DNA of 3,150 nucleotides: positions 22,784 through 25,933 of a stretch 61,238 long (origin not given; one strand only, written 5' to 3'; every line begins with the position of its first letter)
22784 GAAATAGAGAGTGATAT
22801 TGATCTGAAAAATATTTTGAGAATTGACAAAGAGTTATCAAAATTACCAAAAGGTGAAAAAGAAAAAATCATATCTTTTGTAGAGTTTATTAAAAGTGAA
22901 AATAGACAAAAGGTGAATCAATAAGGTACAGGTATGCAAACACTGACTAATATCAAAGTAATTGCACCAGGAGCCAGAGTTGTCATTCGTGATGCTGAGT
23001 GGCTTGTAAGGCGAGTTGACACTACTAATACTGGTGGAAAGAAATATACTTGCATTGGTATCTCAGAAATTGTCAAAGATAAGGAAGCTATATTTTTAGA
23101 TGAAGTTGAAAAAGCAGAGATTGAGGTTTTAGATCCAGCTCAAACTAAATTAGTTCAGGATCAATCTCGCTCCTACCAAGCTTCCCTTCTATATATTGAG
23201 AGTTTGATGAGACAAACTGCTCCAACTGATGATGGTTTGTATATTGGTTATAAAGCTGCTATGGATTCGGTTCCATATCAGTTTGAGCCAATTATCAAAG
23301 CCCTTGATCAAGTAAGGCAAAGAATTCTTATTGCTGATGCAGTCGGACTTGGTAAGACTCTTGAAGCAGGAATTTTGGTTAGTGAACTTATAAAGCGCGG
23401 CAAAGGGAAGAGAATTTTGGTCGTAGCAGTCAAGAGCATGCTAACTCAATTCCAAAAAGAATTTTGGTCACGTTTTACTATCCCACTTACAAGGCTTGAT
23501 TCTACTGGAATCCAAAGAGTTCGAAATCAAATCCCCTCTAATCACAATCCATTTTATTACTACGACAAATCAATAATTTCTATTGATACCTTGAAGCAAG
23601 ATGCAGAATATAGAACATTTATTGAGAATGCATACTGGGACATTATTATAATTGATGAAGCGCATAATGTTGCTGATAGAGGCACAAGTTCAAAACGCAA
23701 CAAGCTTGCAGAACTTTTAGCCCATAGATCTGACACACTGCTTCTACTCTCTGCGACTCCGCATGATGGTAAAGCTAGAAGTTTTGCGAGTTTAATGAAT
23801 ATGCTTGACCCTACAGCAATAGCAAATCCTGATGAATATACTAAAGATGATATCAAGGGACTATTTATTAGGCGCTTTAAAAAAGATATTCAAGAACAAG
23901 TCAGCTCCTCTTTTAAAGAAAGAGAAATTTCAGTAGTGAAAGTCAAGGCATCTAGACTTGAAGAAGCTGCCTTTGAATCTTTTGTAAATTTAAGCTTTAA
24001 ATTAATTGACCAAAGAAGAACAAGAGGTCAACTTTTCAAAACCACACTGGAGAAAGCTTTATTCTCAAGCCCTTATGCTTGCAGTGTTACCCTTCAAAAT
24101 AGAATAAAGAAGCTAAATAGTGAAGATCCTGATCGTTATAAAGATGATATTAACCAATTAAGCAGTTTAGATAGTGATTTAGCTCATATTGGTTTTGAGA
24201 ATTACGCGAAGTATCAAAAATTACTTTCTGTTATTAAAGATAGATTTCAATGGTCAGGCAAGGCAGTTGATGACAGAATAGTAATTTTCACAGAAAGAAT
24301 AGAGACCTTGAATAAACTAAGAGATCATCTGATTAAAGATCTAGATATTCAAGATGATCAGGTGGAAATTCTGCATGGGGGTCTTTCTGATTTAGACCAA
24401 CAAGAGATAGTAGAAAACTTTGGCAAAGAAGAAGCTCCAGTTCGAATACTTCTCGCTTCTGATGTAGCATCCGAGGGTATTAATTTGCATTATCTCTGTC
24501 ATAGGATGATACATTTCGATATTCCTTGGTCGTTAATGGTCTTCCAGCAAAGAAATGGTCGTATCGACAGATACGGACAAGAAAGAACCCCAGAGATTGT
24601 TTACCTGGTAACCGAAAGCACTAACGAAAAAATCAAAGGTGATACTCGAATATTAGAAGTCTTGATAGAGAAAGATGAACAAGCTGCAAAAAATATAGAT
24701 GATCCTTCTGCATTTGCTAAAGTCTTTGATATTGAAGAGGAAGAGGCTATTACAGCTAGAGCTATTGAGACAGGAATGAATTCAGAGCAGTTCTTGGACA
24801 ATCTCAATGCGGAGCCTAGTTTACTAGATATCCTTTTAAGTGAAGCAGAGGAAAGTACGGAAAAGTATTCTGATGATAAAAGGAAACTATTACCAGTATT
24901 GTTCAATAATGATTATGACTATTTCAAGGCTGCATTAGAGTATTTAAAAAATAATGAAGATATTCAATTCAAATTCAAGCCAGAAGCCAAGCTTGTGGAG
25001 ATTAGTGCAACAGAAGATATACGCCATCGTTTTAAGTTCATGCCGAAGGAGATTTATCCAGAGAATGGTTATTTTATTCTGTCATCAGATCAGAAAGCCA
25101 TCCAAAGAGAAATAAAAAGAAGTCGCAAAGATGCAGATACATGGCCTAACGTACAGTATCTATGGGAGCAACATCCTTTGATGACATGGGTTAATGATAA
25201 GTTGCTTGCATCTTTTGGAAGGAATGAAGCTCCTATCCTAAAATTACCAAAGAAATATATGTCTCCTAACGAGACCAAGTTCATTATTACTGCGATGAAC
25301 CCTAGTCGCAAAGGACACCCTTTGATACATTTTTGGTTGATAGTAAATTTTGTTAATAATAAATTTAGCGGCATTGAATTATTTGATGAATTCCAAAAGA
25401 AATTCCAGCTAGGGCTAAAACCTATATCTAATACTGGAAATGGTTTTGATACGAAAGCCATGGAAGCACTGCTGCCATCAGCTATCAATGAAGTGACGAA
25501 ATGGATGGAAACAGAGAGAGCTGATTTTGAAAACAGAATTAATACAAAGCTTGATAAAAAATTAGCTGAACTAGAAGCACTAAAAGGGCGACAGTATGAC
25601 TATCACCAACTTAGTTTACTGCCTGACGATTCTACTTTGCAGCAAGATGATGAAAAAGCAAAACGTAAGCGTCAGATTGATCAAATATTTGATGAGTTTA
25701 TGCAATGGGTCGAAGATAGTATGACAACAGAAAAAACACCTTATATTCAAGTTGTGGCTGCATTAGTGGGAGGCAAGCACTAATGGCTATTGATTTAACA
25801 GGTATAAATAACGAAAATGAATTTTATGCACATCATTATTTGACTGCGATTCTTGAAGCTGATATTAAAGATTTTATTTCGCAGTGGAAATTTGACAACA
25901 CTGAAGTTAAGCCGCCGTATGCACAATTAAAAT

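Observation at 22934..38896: Coupled SNF2 / N6-MTase / giant DExH-DUF1998 / UvrD operon: DISARM class 1-like, no PLD nuclease, DruE-sized fusion protein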

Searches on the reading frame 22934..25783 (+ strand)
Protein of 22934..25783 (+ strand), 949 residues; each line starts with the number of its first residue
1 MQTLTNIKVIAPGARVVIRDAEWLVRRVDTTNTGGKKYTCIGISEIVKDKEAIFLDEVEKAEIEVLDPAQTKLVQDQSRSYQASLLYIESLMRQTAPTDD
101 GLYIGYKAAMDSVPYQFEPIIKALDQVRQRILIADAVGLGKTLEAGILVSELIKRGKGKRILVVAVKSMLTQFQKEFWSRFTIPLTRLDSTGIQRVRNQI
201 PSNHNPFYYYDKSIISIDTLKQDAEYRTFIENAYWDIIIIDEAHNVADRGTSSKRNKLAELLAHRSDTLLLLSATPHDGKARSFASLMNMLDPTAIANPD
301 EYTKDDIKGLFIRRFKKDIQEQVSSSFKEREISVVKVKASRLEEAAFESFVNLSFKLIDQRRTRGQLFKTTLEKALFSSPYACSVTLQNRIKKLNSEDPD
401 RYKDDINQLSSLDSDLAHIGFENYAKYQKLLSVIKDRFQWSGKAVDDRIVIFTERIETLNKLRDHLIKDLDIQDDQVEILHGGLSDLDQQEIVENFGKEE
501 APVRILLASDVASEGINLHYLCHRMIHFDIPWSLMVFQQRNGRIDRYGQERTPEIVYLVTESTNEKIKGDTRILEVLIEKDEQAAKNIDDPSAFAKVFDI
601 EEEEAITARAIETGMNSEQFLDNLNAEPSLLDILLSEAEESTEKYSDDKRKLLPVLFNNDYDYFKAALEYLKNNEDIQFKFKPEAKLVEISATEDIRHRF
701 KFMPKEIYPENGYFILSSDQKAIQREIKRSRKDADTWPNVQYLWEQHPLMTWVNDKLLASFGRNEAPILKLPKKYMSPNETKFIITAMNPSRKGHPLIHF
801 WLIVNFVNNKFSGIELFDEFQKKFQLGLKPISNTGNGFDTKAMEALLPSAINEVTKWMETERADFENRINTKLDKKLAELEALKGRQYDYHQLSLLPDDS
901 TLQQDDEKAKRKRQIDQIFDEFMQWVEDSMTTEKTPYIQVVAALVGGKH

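Call 3: search_protein_families(library=pfam, proteins=[window:22934-25783:+], max_evalue=0.01)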
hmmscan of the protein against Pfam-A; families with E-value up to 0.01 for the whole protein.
window:22934-25783:+ (949 aa): 5 families
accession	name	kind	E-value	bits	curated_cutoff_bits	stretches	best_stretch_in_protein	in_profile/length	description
PF00176.29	SNF2-rel_dom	-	2.3e-17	63.5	24.9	1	130-304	19-191/290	SNF2-related domain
PF00271.37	Helicase_C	-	9.6e-17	61.7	23.5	1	434-548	10-110/110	Helicase conserved C-terminal domain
PF04851.21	ResIII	-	3e-13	50.4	22.5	1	119-277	14-163/164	Type III restriction enzyme, res subunit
PF00270.35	DEAD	-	1.3e-09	38.5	26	1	129-277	15-161/167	DEAD/DEAH box helicase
PF13872.12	AAA_34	-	0.003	16.9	27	0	71-175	24-107/306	P-loop containing NTP hydrolase pore-1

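Call 4: search_protein_families(library=padloc, proteins=[window:22934-25783:+], max_evalue=0.001)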
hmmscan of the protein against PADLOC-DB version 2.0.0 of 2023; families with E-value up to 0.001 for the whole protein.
window:22934-25783:+ (949 aa): 37 families (the best 25 are shown)
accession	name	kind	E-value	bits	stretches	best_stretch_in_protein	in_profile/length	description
PDLC02621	DrmD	-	9.3e-106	353.2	2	7-407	10-438/1040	DrmD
PDLC02572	DrmA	-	1.3e-80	269.6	2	10-408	14-436/1043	DrmA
PDLC02504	BrxHI|BrxHII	-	6.4e-65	217.7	2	88-397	86-401/971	BrxHII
PDLC02500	BrxHI|BrxHII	-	3.5e-61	205.9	2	102-406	81-410/933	BrxHI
PDLC02632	DrmD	-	1e-58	197.4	2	102-407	114-438/662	DrmD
PDLC00659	HmaA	-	4.4e-58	195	2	100-396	93-400/1176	SNF2 helicase / DEAD-box helicase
PDLC02633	DrmD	-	3.3e-56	188.8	2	105-393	119-426/839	DrmD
PDLC02620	DrmD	-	6.2e-42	141.6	2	54-353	48-347/1060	DrmD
PDLC02853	DpdE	-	1.1e-40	137.4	2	109-295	95-287/985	DpdE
PDLC02840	DpdE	-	3.2e-40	136.3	3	422-566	537-673/1091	DpdE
PDLC02623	DrmD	-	5.6e-40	134.9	2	109-302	99-305/1040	DrmD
PDLC02624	DrmD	-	3.9e-36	122.8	2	429-553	346-471/652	DrmD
PDLC02843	DpdE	-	6.9e-36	121.6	2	108-295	155-316/1091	DpdE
PDLC02634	DrmD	-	2.9e-34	116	2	108-310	88-289/900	DrmD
PDLC02619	DrmD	-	1.1e-33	114.5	2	106-341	27-268/872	DrmD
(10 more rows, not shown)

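Call 7: search_protein_families(library=ncbifam, proteins=[window:22934-25783:+], max_evalue=0.001)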
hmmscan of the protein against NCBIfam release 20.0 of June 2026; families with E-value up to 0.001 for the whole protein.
window:22934-25783:+ (949 aa): 19 families
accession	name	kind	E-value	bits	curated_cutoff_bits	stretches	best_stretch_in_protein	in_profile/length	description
NF038317.1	DISARM_DrmD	equivalog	2.7e-111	373.6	610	2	10-402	2-417/1021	DISARM system SNF2-like helicase DrmD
NF041062.1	DpdE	equivalog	2.3e-46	158.3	500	2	108-295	150-316/1048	protein DpdE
NF003426.0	PRK04914.1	equivalog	1.4e-45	155.9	576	1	49-566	91-610/959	RNA polymerase-associated protein RapA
NF038318.1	DISARM_DrmD_b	equivalog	1.5e-32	112.6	950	2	106-343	24-267/868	DISARM system SNF2-like helicase DrmD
NF042964.1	phospholipD_antiphage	equivalog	3.4e-32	111.7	1100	2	126-292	247-426/895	phospholipase D-like domain-containing anti-phage protein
NF008394.0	PRK11192.1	equivalog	1.5e-14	53.7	507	1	338-550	157-344/441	ATP-dependent RNA helicase SrmB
NF058637.1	helic_SCO1167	equivalog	6e-13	47.7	1200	1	447-584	780-906/932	SCO1167/SCO6262 family helicase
NF010337.0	PRK13766.1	equivalog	4.8e-12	44.8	610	1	424-566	347-484/781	Hef nuclease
NF046051.1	restrict_EcoAI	equivalog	6.4e-11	41.4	550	1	120-282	169-319/768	EcoAI/FtnUII family type I restriction enzme subunit R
NF053631.1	RNA_helic_CshA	equivalog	2.5e-10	39.8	646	1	463-567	250-349/434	degradosome RNA helicase CshA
NF008744.0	PRK11776.1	equivalog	3.8e-09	35.6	524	1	464-568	256-355/460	ATP-dependent RNA helicase DbpA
NF053711.1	RNA_heli_RhlE1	exception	3.2e-08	32.8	750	1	463-574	257-363/434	RNA helicase RhlE1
NF002340.1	PRK01297.1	equivalog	1.4e-06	27.4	564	1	446-551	249-347/372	ATP-dependent RNA helicase RhlB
TIGR04095.1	dnd_restrict_1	equivalog_domain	3e-06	26.5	600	1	113-277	10-169/451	DNA phosphorothioation system restriction enzyme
TIGR02621.3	cas3_GSU0051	exception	1.1e-05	24.4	400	1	427-561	257-387/854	type I-G CRISPR-associated helicase/endonuclease Cas3g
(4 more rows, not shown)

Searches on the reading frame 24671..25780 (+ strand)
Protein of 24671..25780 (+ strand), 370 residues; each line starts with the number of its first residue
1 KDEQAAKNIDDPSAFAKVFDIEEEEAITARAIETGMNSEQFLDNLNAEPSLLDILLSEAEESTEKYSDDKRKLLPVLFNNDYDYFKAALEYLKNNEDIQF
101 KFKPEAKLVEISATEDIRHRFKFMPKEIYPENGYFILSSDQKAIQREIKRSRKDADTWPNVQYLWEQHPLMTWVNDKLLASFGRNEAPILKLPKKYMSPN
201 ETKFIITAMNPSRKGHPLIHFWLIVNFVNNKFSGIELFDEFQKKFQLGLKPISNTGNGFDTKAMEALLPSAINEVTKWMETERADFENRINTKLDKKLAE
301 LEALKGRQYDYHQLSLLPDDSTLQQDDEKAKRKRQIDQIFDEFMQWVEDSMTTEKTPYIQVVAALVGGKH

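Call 33: search_protein_families(library=pfam, proteins=[window:24671-25780:+], max_evalue=1)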
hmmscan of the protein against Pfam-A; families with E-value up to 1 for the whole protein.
window:24671-25780:+ (370 aa): 1 family
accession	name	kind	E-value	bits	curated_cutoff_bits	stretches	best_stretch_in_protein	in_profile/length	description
PF19385.4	DUF5960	-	0.076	13.9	24.1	0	72-107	33-68/83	Family of unknown function (DUF5960)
